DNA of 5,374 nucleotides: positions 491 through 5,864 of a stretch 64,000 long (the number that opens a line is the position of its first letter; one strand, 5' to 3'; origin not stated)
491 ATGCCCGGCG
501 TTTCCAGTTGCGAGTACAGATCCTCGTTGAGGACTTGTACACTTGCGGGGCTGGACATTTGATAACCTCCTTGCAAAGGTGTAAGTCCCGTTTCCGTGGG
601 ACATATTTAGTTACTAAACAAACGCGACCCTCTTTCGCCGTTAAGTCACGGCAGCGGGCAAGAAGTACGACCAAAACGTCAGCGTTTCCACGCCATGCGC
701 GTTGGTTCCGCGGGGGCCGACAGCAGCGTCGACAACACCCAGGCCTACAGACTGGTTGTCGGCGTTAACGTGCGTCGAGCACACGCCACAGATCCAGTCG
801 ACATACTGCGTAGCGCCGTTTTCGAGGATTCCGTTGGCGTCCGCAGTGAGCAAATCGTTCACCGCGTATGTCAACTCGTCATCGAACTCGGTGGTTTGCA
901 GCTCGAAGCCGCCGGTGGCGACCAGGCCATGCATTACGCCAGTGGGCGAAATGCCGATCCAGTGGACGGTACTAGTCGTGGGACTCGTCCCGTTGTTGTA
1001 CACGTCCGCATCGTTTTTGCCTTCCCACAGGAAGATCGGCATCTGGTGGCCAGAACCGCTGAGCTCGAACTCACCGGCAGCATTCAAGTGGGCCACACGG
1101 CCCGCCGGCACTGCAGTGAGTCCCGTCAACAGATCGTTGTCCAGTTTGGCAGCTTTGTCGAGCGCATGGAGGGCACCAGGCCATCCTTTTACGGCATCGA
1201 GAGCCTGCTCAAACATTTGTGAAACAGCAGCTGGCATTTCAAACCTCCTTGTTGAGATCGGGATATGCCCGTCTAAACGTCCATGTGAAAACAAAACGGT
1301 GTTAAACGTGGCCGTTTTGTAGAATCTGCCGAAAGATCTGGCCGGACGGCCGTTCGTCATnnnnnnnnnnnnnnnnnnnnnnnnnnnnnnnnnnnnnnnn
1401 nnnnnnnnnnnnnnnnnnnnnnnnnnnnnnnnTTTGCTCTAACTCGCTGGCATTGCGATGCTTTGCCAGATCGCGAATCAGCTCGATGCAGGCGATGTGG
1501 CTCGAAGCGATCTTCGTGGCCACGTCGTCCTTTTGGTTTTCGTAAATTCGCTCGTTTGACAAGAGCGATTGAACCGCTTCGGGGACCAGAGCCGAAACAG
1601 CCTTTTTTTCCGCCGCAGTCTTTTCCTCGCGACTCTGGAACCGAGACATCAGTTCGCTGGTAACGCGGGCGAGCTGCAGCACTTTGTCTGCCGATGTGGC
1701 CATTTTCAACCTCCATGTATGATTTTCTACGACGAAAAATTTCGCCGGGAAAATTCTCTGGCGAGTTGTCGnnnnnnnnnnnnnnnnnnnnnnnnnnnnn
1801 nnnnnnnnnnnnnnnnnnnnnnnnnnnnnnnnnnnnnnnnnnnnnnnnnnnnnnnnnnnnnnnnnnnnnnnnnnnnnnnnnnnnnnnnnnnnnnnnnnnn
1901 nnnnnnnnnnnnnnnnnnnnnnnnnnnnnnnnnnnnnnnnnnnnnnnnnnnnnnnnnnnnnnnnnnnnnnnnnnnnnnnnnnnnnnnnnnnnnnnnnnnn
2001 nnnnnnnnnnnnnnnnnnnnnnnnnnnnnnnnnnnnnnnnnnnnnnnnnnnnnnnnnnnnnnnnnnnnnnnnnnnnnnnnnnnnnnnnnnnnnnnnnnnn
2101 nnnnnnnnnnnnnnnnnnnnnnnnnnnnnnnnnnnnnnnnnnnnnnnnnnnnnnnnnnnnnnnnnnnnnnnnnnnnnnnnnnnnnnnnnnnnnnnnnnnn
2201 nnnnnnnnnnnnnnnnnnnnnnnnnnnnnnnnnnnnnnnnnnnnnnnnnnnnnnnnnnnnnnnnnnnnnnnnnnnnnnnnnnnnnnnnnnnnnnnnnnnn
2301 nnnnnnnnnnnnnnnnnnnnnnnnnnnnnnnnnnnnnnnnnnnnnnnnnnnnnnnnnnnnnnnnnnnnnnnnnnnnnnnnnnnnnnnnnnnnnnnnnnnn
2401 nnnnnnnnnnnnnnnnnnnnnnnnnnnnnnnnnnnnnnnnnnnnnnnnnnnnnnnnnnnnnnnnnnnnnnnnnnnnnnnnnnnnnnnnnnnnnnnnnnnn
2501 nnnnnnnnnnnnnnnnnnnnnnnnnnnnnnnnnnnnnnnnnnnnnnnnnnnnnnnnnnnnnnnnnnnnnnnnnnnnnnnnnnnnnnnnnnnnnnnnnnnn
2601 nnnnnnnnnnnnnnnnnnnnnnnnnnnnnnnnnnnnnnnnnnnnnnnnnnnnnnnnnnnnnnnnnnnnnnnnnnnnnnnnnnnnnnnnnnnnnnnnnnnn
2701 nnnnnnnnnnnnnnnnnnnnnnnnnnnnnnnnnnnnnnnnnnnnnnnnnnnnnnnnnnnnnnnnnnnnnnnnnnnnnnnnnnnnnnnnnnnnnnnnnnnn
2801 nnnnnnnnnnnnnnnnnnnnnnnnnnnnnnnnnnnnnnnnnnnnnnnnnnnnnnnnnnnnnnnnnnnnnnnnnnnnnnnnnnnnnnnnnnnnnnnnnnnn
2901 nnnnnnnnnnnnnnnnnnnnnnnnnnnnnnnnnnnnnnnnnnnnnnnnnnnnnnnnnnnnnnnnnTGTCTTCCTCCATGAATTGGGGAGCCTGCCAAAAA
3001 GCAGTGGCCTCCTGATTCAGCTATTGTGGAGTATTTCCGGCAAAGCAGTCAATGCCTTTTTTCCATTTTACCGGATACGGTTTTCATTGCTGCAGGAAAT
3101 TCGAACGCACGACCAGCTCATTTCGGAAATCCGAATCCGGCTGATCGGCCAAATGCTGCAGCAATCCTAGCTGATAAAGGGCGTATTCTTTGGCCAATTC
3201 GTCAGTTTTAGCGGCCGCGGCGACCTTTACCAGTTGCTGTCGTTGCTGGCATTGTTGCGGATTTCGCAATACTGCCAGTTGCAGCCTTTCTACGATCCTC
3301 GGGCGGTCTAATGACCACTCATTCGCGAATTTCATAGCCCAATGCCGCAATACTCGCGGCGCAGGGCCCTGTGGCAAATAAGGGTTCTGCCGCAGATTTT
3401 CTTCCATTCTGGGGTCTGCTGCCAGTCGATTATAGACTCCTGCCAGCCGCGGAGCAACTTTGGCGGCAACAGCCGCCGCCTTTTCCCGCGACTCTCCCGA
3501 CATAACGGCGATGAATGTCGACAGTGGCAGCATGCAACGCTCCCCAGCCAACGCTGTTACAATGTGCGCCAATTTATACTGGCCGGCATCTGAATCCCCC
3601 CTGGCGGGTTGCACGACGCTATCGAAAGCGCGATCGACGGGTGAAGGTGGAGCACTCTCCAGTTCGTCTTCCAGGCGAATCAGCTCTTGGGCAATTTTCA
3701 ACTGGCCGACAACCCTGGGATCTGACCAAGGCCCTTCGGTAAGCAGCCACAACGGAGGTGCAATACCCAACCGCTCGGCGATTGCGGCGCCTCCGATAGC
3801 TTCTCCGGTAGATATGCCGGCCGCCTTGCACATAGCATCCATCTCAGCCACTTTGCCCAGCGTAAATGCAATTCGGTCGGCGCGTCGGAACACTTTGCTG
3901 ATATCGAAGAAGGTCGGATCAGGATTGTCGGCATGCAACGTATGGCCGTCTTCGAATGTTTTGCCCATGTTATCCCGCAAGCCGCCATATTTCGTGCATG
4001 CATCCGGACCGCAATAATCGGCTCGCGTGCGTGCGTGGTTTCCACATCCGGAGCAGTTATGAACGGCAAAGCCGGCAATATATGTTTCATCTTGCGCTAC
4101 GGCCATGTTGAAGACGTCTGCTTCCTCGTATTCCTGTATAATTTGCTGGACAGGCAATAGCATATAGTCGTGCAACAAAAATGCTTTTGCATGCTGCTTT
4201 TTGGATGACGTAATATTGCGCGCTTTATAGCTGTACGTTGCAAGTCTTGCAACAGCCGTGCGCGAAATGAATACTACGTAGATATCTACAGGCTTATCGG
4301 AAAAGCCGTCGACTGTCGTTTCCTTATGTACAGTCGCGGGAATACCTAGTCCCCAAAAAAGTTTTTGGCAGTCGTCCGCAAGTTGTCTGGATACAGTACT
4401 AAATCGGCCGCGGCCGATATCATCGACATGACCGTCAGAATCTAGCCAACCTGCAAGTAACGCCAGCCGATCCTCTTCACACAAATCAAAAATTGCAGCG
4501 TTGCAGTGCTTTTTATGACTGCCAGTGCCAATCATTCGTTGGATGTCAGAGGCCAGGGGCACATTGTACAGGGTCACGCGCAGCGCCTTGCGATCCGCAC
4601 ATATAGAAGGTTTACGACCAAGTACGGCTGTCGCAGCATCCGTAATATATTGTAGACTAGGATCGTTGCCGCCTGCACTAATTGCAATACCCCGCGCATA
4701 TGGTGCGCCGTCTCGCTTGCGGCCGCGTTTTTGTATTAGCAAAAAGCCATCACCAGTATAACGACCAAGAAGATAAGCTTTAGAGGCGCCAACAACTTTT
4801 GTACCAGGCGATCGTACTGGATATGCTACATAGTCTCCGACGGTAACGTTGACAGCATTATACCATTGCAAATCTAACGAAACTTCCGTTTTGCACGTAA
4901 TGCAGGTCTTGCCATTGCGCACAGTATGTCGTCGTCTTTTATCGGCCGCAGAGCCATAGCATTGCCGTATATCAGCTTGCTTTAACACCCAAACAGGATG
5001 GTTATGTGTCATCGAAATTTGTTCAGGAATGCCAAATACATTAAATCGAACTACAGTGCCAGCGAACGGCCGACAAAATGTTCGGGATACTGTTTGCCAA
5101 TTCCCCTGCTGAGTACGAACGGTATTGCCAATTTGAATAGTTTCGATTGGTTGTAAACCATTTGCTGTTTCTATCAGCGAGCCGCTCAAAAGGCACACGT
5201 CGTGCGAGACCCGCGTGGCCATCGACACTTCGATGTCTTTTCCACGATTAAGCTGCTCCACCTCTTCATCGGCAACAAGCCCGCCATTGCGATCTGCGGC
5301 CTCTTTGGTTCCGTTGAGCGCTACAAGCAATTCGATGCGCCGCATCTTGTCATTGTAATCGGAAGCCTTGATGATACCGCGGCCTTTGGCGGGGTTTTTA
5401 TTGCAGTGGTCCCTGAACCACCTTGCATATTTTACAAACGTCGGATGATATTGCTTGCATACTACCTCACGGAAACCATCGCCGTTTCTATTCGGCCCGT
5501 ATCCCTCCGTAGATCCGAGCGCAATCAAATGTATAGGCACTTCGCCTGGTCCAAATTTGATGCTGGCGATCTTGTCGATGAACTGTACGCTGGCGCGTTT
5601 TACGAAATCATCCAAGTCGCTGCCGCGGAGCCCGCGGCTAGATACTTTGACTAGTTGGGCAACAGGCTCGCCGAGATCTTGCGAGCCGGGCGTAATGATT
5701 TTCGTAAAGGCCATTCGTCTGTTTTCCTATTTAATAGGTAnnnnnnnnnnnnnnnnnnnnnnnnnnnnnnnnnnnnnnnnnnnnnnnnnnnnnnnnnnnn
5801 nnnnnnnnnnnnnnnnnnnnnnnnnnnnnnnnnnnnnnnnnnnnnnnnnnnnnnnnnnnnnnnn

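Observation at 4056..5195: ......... intein inserted a few residues after the putative catalytic Ser block of a prohead-protease-like protein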

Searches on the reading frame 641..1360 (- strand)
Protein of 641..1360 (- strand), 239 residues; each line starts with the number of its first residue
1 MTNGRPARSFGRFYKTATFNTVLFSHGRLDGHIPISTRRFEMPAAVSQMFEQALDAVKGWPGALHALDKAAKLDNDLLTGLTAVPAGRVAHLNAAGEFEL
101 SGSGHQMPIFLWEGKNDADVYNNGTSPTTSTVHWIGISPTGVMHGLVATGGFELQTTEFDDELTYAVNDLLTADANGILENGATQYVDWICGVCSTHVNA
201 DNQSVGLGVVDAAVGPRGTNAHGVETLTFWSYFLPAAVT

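Call 16: search_protein_families(library=phrogs, proteins=[window:641-1360:-], max_evalue=0.01)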
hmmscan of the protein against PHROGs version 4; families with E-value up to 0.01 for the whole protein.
window:641-1360:- (239 aa): 1 family
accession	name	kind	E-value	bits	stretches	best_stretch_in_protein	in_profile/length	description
phrog_23653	-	unknown function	0.00084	20.2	1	162-226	26-90/168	-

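Call 17: search_protein_families(library=pfam, proteins=[window:641-1360:-], max_evalue=0.01)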
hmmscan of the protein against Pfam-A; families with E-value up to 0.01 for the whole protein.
window:641-1360:- (239 aa): 0 families

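Call 62: search_protein_families(library=pfam, proteins=[window:641-1237:-], max_evalue=10)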
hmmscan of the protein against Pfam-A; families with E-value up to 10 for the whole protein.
window:641-1237:- (198 aa): 0 families

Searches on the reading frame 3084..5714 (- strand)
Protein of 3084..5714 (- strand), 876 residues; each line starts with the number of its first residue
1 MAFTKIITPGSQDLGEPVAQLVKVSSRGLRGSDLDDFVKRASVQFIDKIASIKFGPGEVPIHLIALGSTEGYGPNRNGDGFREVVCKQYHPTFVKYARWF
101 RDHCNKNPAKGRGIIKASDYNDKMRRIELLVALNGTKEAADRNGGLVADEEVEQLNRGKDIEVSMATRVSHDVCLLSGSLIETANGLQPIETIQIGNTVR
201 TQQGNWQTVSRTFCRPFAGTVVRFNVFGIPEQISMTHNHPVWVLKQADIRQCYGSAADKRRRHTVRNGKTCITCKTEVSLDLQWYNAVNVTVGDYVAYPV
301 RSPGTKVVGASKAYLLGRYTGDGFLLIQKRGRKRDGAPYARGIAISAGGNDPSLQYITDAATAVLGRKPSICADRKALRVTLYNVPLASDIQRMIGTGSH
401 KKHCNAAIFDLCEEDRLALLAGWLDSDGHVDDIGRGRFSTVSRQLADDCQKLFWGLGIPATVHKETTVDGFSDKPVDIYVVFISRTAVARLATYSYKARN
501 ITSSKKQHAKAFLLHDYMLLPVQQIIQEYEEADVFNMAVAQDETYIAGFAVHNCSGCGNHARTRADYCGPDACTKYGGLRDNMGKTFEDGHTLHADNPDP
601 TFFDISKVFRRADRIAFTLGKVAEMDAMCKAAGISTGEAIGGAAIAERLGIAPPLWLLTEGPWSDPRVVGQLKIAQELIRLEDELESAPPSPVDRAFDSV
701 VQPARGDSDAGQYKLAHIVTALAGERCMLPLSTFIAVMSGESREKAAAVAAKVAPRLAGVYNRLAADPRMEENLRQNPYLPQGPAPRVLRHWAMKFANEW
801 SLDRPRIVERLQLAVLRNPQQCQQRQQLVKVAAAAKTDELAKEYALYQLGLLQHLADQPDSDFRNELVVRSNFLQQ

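Call 4: search_protein_families(library=pfam, proteins=[window:3084-5714:-], max_evalue=1)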
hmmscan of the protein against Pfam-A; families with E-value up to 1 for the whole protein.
window:3084-5714:- (876 aa): 5 families
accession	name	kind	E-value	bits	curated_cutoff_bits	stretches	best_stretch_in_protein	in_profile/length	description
PF14528.11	LAGLIDADG_3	-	1.3e-08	35.4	22.5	1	416-491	3-77/82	LAGLIDADG-like domain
PF13403.11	Hint_2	-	8.3e-06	26.7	28.4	1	173-213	1-41/147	Hint domain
PF07591.16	PT-HINT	-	0.0094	16.6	27.7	1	180-301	1-123/137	Pretoxin HINT domain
PF05204.19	Hom_end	-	0.026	15.1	21.1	1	417-502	15-104/110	Homing endonuclease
PF14890.11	Intein_splicing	-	0.043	14.1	35.8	1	282-553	76-155/155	Intein splicing domain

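Call 42: search_protein_families(library=ncbifam, proteins=[window:3084-5714:-], max_evalue=0.1)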
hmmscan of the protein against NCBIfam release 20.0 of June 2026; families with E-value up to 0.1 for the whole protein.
window:3084-5714:- (876 aa): 2 families
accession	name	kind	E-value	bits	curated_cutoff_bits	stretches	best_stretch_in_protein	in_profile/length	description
NF045703.1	rSAM_Tes_intein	exception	4.1e-06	24.9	1700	1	396-554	443-611/1040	tetraether lipid synthase Tes, intein-containing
NF005852.0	PRK07773.1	equivalog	0.0035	15.7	780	1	249-469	442-671/886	replicative DNA helicase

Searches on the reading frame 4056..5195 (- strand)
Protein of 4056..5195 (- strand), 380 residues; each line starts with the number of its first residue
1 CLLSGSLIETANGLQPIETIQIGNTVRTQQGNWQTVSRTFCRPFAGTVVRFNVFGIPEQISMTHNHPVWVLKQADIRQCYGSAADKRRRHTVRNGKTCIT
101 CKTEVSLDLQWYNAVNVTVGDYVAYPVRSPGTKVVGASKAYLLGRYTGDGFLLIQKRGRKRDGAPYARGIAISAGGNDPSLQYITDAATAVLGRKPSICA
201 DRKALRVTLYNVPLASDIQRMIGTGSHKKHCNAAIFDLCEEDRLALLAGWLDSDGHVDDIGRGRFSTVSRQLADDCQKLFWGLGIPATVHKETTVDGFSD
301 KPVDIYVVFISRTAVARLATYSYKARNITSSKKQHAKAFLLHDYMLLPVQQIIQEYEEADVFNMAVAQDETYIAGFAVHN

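Call 4: search_protein_families(library=pfam, proteins=[window:4056-5195:-], max_evalue=1)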
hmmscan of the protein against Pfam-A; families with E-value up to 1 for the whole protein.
seq(380 aa): 5 families
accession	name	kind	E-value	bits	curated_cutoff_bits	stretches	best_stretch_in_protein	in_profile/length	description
PF14528.11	LAGLIDADG_3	-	2.5e-09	37.7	22.5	1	243-318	3-77/82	LAGLIDADG-like domain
PF13403.11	Hint_2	-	7.6e-06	26.8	28.4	1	1-40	2-41/147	Hint domain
PF07591.16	PT-HINT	-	0.0015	19.3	27.7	1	7-128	1-123/137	Pretoxin HINT domain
PF14890.11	Intein_splicing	-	0.0031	17.8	35.8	1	109-380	76-155/155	Intein splicing domain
PF05204.19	Hom_end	-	0.0071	16.9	21.1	1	244-330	15-105/110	Homing endonuclease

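Call 5: search_protein_families(library=phrogs, proteins=[window:4056-5195:-], max_evalue=1)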
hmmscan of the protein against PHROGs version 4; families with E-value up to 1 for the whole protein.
seq(380 aa): 4 families
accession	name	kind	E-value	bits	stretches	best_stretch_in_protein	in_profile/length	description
phrog_36001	-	unknown function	9.3e-10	38.3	1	1-73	97-167/715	-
phrog_19299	-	head and packaging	0.026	13.9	1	238-290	243-300/702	terminase large subunit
phrog_30356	-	DNA, RNA and nucleotide metabolism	0.037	13.1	1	223-290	565-635/823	helicase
phrog_36964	-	head and packaging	0.22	10.4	1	217-294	271-347/890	terminase large subunit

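Call 8: search_solved_structures(query=window:4056-5195:-, max_evalue=1, show_alignments=2)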
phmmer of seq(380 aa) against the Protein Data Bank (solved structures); distinct sequences matched with E-value up to 1: 3.
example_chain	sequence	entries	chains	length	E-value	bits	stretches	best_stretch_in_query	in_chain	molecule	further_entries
1dq3_A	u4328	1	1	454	0.2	13.8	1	183-299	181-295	ENDONUCLEASE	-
2lwy_A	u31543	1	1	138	0.56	12.4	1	3-72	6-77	BACTERIAL INTEIN-LIKE DOMAIN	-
2cw7_A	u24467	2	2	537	0.88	11.7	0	219-287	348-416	Endonuclease PI-PkoII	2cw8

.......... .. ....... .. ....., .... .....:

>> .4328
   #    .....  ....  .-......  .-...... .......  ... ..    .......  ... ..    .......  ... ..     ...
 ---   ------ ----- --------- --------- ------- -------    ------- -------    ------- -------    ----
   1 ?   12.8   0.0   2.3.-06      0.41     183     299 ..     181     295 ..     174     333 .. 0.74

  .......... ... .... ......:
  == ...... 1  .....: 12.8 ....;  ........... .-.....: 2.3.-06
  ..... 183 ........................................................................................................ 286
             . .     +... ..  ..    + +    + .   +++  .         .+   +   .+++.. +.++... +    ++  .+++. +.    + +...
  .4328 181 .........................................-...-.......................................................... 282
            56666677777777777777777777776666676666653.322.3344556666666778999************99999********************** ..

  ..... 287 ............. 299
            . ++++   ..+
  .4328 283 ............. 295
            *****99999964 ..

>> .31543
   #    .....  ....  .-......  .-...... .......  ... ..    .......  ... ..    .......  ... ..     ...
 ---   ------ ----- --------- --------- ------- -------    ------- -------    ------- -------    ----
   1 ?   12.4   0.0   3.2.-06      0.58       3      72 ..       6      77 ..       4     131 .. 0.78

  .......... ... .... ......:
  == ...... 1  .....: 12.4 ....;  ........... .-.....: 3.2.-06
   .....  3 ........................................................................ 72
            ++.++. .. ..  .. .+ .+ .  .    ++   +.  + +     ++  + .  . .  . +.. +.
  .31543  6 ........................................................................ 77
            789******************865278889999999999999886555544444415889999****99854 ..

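Call 26: find_homologous_proteins(query=window:4056-5195:-)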
Query window:4056-5195:- (380 aa): 3 proteins with E <= 0.001 among 4999 candidates.
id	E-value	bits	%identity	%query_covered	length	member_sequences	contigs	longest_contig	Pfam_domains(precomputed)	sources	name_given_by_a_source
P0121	2.0e-6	45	24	100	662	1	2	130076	PF00145.24,PF13403.12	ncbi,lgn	ncbi:MAG: DNA cytosine methyltransferase [Syntrophothermus sp.]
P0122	1.9e-5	42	27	77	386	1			PF07591.16,PF14528.12,PF14890.12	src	-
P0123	4.8e-4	37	23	100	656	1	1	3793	PF00145.24,PF14528.12,PF14890.12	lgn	-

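Call 42: search_protein_families(library=ncbifam, proteins=[window:4056-5195:-], max_evalue=0.1)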
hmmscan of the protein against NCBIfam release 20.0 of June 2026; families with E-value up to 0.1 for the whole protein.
window:4056-5195:- (380 aa): 3 families
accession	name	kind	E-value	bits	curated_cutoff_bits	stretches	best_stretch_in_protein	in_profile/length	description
NF045703.1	rSAM_Tes_intein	exception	1.6e-06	26.2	1700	1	223-370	443-597/1040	tetraether lipid synthase Tes, intein-containing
NF005852.0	PRK07773.1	equivalog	0.00047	18.6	780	1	74-296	440-671/886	replicative DNA helicase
NF006207.0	PRK08332.1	equivalog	0.024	11.8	2400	1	239-342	481-577/1684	vitamin B12-dependent ribonucleotide reductase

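Call 91: predict_structure(alignment_id=A4)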
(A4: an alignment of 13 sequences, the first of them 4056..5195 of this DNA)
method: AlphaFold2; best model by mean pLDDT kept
length: 380 residues; sequences in the alignment: 13
mean_pLDDT: 85.8   pTM: 0.85
mean pLDDT of the five models: 85.8, 85.6, 84.9, 84.5, 84.5
residues with pLDDT >= 90: 234; 70-90: 81; 50-70: 49; < 50: 16
segments of 3 or more residues with pLDDT < 50: 79-93
pLDDT, mean of each block of 10 residues (from residue 1): 96 94 96 95 98 93 98 72 43 50 68 97 95 94 92 70 68 81 75 68 76 89 90 95 97 92 93 95 93 74 90 92 87 74 93 97 93 95
secondary structure, 60 per line:
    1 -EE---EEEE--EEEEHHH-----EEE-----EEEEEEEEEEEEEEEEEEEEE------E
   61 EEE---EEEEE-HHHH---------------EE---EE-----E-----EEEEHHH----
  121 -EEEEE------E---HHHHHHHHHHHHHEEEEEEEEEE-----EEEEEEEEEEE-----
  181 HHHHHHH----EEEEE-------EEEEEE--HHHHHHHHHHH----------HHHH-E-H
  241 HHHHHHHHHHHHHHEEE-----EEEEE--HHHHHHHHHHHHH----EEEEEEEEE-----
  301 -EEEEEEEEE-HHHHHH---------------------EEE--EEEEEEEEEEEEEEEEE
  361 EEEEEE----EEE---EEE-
elements in order: E7-10 E13-16 E25-27 E33-53 E60-63 E67-71 H73-76 E110-113 E122-126 H137-149 E150-159 E165-175 H181-187 E192-196 E204-209 H212-222 H233-236 H240-254 E255-257 E263-267 H270-282 E287-295 E302-310 H312-317 E339-341 E344-366 E371-373 E377-379

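Call 93: fold_search(model_id=the predicted structure, library=pdb)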
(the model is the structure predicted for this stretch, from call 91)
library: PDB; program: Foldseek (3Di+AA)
matches with E <= 10: 563; with E <= 0.001: 96
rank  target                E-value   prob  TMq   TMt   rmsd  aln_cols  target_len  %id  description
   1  1ef0_A                2.0e-17  1.00  0.57  0.52   8.7       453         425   15  CRYSTAL STRUCTURE OF PI-SCEI MINIPRECURSOR (released 2000-06-07)
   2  1vde_B                5.6e-17  1.00  0.56  0.51   8.7       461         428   17  PI-SCEI, A HOMING ENDONUCLEASE WITH PROTEIN SPLICING ACTIVITY (released 1998-04-08)
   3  1vde_A                7.9e-17  1.00  0.56  0.51   9.5       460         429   15  PI-SCEI, A HOMING ENDONUCLEASE WITH PROTEIN SPLICING ACTIVITY (released 1998-04-08)
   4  7qsu                  3.7e-16  1.00  0.60  0.62   6.4       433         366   17  Crystal structure of homing endonuclease-associated TliVMA intein (C1A, d333-339) (released 2022-03-30)
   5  1dfa                  7.4e-16  1.00  0.54  0.52   9.5       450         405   17  CRYSTAL STRUCTURE OF PI-SCEI IN C2 SPACE GROUP (released 1999-12-08)
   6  1dq3                  2.7e-15  1.00  0.61  0.53   7.2       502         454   12  CRYSTAL STRUCTURE OF AN ARCHAEAL INTEIN-ENCODED HOMING ENDONUCLEASE PI-PFUI (released 2000-07-05)
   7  7qss                  3.4e-15  1.00  0.59  0.53  10.2       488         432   14  Crystal structure of homing endonuclease-associated TliVMA intein (C1A) (released 2022-03-30)
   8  1lws_A                4.1e-15  1.00  0.55  0.50  10.0       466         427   17  Crystal structure of the intein homing endonuclease PI-SceI bound to its recognition sequence (released 2002-09-27)
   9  1um2_A                4.3e-15  1.00  0.55  0.51   8.1       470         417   14  Crystal Structure of the Vma1-Derived Endonuclease with the Ligated Extein Segment (released 2004-09-22)
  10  1lwt_A                1.0e-14  1.00  0.56  0.49   7.3       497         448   15  Crystal structure of the intein homing endonuclease PI-SceI bound to its substrate DNA (Ca2+ free) (released 2002-09-27)
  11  2cw7                  2.1e-14  1.00  0.51  0.38  12.2       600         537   12  Crystal structure of intein homing endonuclease II (released 2006-04-18)
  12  1jva_A                3.8e-14  1.00  0.55  0.50   7.4       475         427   15  CRYSTAL STRUCTURE OF THE VMA1-DERIVED ENDONUCLEASE BEARING THE N AND C EXTEIN PROPEPTIDES (released 2002-08-29)
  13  1um2_B                5.3e-14  1.00  0.57  0.53   7.3       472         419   14  Crystal Structure of the Vma1-Derived Endonuclease with the Ligated Extein Segment (released 2004-09-22)
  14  1jva_B                7.1e-14  1.00  0.55  0.50   7.2       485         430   15  CRYSTAL STRUCTURE OF THE VMA1-DERIVED ENDONUCLEASE BEARING THE N AND C EXTEIN PROPEPTIDES (released 2002-08-29)
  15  1ef0_B                1.0e-11  1.00  0.53  0.52   7.0       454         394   14  CRYSTAL STRUCTURE OF PI-SCEI MINIPRECURSOR (released 2000-06-07)
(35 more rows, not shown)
